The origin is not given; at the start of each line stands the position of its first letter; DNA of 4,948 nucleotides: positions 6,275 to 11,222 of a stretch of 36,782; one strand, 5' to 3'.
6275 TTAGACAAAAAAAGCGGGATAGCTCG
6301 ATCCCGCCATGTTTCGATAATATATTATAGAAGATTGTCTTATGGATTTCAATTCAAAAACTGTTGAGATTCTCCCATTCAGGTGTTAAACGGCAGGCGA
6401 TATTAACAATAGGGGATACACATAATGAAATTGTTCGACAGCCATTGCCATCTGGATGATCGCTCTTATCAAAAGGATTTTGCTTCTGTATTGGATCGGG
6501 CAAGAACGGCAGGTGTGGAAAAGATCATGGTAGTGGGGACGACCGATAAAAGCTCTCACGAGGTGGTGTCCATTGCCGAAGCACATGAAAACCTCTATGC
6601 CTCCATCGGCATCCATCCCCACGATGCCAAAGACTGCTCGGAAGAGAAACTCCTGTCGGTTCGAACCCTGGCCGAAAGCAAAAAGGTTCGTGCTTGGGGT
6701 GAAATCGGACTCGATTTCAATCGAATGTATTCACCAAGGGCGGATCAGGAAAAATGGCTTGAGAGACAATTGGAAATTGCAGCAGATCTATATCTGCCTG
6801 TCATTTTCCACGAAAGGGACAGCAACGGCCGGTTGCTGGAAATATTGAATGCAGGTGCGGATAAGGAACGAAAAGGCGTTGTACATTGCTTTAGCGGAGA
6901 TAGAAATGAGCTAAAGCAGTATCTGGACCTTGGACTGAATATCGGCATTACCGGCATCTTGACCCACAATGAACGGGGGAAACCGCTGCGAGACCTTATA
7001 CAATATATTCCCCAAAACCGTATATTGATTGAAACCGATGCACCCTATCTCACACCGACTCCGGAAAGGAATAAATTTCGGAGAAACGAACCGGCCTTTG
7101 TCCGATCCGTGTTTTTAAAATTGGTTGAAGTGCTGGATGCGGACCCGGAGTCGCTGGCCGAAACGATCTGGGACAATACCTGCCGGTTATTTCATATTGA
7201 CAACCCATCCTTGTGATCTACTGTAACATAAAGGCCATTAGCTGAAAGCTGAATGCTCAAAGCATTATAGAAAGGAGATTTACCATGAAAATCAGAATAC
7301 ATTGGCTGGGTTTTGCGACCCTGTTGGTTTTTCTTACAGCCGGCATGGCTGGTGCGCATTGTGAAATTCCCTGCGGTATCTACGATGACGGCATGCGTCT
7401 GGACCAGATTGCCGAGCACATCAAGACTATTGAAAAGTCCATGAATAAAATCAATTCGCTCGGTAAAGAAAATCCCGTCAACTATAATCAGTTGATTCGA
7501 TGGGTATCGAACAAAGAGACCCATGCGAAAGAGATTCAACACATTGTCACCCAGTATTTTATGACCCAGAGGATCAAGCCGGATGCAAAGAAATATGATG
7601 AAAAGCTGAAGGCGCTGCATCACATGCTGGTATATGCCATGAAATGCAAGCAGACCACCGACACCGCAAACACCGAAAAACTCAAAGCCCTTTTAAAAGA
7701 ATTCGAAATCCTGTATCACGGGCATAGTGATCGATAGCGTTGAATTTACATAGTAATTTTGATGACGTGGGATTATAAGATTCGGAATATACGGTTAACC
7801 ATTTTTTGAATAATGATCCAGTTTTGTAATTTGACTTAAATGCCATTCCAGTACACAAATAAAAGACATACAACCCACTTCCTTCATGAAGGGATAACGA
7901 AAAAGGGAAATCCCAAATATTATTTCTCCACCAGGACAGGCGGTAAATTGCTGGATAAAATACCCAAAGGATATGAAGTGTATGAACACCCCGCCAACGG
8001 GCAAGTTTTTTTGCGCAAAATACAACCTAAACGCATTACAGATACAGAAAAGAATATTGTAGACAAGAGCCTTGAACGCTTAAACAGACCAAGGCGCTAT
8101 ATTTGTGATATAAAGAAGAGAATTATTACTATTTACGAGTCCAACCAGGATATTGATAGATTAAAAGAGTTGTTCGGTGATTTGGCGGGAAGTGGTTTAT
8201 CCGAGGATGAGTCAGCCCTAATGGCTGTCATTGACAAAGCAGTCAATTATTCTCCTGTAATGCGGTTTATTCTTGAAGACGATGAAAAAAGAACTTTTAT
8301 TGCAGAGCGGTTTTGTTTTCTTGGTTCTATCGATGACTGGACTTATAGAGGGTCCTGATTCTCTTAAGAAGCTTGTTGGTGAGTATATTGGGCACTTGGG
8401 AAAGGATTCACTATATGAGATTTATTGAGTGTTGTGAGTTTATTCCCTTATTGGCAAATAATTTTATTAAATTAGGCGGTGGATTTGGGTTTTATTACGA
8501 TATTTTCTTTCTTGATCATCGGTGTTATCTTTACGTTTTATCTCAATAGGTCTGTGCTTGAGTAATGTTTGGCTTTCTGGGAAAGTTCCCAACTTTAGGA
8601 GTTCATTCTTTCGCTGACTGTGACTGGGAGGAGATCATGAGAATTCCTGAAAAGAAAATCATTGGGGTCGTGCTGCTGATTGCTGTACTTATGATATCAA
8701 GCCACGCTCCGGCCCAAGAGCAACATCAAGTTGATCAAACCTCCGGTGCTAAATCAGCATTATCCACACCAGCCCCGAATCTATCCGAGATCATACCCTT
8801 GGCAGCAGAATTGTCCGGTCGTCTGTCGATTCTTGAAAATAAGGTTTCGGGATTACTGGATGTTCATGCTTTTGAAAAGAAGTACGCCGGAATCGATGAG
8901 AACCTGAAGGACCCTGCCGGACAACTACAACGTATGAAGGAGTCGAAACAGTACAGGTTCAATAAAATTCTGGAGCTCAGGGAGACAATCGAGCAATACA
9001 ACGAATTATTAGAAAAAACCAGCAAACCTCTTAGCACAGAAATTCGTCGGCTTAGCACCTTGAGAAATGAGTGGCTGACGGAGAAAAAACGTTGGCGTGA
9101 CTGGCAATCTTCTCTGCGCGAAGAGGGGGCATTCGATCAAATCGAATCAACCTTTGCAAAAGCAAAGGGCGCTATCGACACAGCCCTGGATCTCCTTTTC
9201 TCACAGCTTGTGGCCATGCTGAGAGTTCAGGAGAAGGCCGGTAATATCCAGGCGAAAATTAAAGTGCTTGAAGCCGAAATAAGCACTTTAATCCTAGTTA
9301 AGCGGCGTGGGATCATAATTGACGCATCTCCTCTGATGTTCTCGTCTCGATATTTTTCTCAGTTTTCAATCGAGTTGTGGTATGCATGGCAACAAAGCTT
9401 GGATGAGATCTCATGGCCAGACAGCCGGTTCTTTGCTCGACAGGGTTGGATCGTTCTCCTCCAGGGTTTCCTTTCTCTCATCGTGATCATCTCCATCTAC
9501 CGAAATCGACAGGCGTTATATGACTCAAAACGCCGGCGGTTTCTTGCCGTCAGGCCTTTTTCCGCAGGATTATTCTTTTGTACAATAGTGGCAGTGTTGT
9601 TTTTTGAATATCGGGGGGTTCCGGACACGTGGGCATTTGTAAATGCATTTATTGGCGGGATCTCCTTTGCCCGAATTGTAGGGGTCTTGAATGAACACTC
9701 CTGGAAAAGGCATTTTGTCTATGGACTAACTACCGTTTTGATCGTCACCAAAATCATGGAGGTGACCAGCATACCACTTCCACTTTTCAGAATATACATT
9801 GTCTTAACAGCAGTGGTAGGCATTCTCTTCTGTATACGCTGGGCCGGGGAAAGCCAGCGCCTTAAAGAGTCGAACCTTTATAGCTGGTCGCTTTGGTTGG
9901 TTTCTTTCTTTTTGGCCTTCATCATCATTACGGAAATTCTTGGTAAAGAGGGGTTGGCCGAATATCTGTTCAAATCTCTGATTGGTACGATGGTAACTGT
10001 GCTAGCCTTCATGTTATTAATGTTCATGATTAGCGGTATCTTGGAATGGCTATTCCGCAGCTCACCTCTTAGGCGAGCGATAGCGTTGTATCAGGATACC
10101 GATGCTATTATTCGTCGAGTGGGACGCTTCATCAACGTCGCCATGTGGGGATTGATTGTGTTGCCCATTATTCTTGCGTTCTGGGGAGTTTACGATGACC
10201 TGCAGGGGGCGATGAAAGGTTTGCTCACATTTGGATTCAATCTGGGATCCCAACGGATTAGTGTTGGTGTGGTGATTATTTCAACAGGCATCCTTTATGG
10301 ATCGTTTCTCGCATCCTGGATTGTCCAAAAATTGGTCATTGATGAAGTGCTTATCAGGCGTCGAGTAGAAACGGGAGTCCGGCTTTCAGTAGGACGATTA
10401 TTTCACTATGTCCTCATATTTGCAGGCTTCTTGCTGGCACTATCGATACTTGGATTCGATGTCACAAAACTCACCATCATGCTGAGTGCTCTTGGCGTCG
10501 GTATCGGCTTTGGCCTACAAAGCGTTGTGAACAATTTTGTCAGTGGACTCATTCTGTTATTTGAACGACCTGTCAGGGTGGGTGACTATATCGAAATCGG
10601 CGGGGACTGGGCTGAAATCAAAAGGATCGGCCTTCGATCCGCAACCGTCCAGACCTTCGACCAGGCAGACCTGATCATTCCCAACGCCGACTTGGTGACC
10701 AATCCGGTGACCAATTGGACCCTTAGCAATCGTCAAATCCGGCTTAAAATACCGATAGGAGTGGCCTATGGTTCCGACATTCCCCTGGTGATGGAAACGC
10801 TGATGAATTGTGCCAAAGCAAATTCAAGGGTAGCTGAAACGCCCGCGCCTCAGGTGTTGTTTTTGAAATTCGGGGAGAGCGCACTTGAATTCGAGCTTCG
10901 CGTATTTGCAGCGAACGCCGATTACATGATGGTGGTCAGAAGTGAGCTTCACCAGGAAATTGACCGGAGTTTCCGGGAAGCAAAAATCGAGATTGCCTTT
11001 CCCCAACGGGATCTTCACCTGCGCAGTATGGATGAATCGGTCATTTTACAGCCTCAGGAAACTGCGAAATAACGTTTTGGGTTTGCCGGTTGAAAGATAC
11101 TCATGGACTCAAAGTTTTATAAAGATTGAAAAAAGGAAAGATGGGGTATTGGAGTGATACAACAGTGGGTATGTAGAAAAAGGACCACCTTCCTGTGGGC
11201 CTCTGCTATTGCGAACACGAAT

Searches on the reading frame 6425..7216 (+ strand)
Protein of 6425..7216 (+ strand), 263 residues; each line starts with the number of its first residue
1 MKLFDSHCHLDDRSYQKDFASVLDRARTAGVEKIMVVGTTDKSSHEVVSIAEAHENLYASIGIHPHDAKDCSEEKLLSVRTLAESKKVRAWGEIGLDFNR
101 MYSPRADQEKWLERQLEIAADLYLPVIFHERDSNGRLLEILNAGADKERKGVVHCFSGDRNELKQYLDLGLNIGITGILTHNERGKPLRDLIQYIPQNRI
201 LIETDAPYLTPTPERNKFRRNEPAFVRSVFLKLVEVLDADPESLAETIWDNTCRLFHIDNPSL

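Call 46: search_protein_families(library=pfam, proteins=[window:6425-7216:+], max_evalue=0.001)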
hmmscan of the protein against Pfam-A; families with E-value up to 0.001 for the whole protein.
window:6425-7216:+ (263 aa): 1 family
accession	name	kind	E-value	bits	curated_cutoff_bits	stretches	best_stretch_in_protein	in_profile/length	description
PF01026.27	TatD_DNase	-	3.1e-75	253.3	27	1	4-257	1-253/253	TatD related DNase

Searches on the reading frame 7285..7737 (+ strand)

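Call 46: search_protein_families(library=pfam, proteins=[window:7285-7737:+], max_evalue=0.001)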
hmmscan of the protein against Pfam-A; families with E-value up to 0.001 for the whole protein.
window:7285-7737:+ (150 aa): 1 family
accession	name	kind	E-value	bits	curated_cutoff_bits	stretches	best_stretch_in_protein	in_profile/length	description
PF09055.16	Sod_Ni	-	5.7e-33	114.6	25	1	22-145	3-124/127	Nickel-containing superoxide dismutase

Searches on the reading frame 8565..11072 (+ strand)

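Call 46: search_protein_families(library=pfam, proteins=[window:8565-11072:+], max_evalue=0.001)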
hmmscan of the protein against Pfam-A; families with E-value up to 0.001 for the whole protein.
window:8565-11072:+ (835 aa): 3 families
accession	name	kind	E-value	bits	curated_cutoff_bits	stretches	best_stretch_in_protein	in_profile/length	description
PF00924.24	MS_channel_2nd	-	3.8e-20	72.2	20.2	1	654-719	2-67/68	Mechanosensitive ion channel, beta-domain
PF21082.3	MS_channel_3rd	-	4.1e-18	66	21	1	728-810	2-88/88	Mechanosensitive ion channel MscS, C-terminal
PF21088.3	MS_channel_1st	-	0.00013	22.3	23.1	1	613-652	3-42/42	Mechanosensitive ion channel, transmembrane helices 2/3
